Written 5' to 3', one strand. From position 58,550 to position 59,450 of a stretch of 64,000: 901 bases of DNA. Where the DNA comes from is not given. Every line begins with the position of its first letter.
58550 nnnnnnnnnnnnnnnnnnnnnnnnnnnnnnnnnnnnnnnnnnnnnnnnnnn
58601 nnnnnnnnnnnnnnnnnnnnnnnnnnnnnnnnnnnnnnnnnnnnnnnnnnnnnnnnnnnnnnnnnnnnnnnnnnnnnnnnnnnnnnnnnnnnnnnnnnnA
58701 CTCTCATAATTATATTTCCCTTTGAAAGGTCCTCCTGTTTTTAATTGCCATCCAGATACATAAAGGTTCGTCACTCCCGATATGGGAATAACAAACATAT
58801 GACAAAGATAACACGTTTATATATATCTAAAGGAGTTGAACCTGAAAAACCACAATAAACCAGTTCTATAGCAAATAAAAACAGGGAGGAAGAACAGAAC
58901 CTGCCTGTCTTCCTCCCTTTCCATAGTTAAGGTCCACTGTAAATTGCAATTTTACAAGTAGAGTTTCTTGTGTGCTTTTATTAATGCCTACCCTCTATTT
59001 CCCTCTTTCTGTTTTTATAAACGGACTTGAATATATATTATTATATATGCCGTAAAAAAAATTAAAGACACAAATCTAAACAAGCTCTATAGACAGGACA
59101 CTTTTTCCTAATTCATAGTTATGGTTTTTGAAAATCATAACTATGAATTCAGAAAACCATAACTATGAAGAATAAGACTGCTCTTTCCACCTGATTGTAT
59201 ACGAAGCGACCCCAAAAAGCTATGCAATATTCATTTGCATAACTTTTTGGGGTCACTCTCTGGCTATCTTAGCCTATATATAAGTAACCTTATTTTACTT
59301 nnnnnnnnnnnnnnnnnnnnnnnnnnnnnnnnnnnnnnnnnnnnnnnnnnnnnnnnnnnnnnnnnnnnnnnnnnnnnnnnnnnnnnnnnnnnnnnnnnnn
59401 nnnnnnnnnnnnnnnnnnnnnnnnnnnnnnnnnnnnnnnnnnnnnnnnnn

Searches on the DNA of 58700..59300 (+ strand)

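Call 46: search_dna_similar(query=window:59095-59175:+, collection=plasmids, mode=distant, max_evalue=1, max_rows=15)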
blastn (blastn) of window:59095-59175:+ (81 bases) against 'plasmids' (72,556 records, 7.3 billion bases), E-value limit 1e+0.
Records with a match: 12; places in all: 21; records where one place covers at least 80% of the query: 0.
Best place of each record, by identity: 90-95% 2; 80-90% 8; 60-80% 2.
By first word of the organism name: Parabacteroides 8; Mycoplasmopsis 1; Bacillus 1; Liquorilactobacillus 1; uncultured 1.
By predicted mobility (MOB-suite, as given by PLSDB): non-mobilizable 11; conjugative 1.
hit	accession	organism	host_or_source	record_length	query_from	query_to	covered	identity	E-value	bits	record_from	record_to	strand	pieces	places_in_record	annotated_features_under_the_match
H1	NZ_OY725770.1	Parabacteroides distasonis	-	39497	16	75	74%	82.3%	2e-6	58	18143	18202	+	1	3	none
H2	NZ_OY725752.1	Parabacteroides distasonis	-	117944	18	75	72%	82.8%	2e-6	57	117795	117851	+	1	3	none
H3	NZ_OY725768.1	Parabacteroides distasonis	-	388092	16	75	74%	80.0%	8e-6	55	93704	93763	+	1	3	none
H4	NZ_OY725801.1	Parabacteroides distasonis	-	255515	18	74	70%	82.5%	6e-7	59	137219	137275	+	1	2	none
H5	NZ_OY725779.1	Parabacteroides distasonis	-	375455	16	74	73%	76.3%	1e-2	45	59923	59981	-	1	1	none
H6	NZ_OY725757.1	Parabacteroides distasonis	-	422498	16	73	72%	75.9%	5e-2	43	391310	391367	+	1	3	none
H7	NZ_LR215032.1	Mycoplasmopsis gallopavonis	Bird (Turkey),Air sacs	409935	8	46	48%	85.0%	6e-1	39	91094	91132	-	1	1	MHO_4530 family protein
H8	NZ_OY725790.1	Parabacteroides distasonis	-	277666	38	75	47%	86.8%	4e-3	47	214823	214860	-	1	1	ribD: bifunctional diaminohydroxyphosphoribosylaminopyrimidine ...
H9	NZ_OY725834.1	Parabacteroides distasonis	-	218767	37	75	48%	84.6%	1e-2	45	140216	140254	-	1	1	none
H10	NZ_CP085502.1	Bacillus cereus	black pepper plant,cell culture,root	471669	30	62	41%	91.2%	1e-2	46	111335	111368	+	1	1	none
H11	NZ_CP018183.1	Liquorilactobacillus nagelii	cell culture,water kefir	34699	6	41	44%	83.3%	6e-1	39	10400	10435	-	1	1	AAA family ATPase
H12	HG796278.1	uncultured bacterium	-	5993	31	62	40%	90.6%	1e-2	46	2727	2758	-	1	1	CDS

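Call 47: search_dna_similar(query=window:59095-59175:+, collection=phages, mode=distant, max_evalue=1, max_rows=10)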
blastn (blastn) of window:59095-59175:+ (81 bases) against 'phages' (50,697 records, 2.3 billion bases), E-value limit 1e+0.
Records with a match: 4; places in all: 4; records where one place covers at least 80% of the query: 0.
Best place of each record, by identity: 90-95% 4.
By first word of the organism name: Staphylococcus 4.
By host as written in the record: Staphylococcus epidermidis 1; Staphylococcus epidermidis F12 1; Staphylococcus epidermidis NCC 100655 1; Staphylococcus epidermidis COB-Sec2 1.
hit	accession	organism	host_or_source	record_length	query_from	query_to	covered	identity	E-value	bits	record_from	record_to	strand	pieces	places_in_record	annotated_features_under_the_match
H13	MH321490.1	Staphylococcus phage Quidividi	Staphylococcus epidermidis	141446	7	31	31%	92.0%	7e-1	37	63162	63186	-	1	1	endolysin/amidase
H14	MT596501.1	Staphylococcus phage vB_SepM_BE04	Staphylococcus epidermidis F12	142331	7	31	31%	92.0%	7e-1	37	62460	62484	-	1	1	amidase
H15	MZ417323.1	Staphylococcus phage PG-2021_1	Staphylococcus epidermidis NCC 100655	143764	7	31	31%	92.0%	7e-1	37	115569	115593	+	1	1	record has no annotation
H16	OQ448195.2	Staphylococcus phage 110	Staphylococcus epidermidis COB-Sec2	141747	7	31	31%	92.0%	7e-1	37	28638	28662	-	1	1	tail protein with lysin activity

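Call 60: search_rna_families(source=window, start=58700, end=59300, threshold=evalue, max_evalue=1)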
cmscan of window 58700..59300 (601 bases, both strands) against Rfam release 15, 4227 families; matches with E-value up to 1: 21.
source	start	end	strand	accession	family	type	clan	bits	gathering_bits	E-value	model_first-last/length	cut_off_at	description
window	59104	59155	+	RF03578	mir-3910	Gene; miRNA;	-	29.4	95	0.00089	1-82/82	no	mir-3910 microRNA precursor family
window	59104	59155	-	RF03578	mir-3910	Gene; miRNA;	-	29.1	95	0.0011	1-82/82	no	mir-3910 microRNA precursor family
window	59208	59254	+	RF00245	mir-19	Gene; miRNA;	CL00110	26.2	50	0.011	1-79/79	no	mir-19 microRNA precursor family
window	59103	59157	-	RF00965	mir-549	Gene; miRNA;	-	24.1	93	0.022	1-72/72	no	mir-549 microRNA precursor family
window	59109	59172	-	RF04099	MIR837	Gene; miRNA;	-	23.7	117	0.028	1-122/122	no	MIR837 microRNA precursor family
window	59116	59165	-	RF03743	MIR7696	Gene; miRNA;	-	22.6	83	0.099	1-88/88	no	MIR7696 microRNA precursor family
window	59103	59156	-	RF04134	MIR7504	Gene; miRNA;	-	22.6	83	0.2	1-124/124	no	MIR7504 microRNA precursor family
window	59112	59169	+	RF04099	MIR837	Gene; miRNA;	-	22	117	0.077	1-122/122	no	MIR837 microRNA precursor family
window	59044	59153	-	RF02579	tsr26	Gene; sRNA;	-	21.5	141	0.88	1-122/122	no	S. aureus tsr26 small RNA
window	59104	59156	+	RF03344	mir-5365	Gene; miRNA;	-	21.3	70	0.09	1-78/78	no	mir-5365 microRNA precursor family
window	59116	59165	+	RF03743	MIR7696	Gene; miRNA;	-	21.3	83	0.2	1-88/88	no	MIR7696 microRNA precursor family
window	59103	59156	+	RF04134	MIR7504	Gene; miRNA;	-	21.1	83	0.46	1-124/124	no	MIR7504 microRNA precursor family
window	59202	59261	+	RF03601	MIR7993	Gene; miRNA;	-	19.6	100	0.82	1-138/138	no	MIR7993 microRNA precursor family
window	59110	59151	+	RF04130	MIR7996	Gene; miRNA;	-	19.2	119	0.67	1-190/190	no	MIR7996 microRNA precursor family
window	58874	58926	-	RF03778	mir-483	Gene; miRNA;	-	18.8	60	0.88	1-75/75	no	mir-483 microRNA precursor family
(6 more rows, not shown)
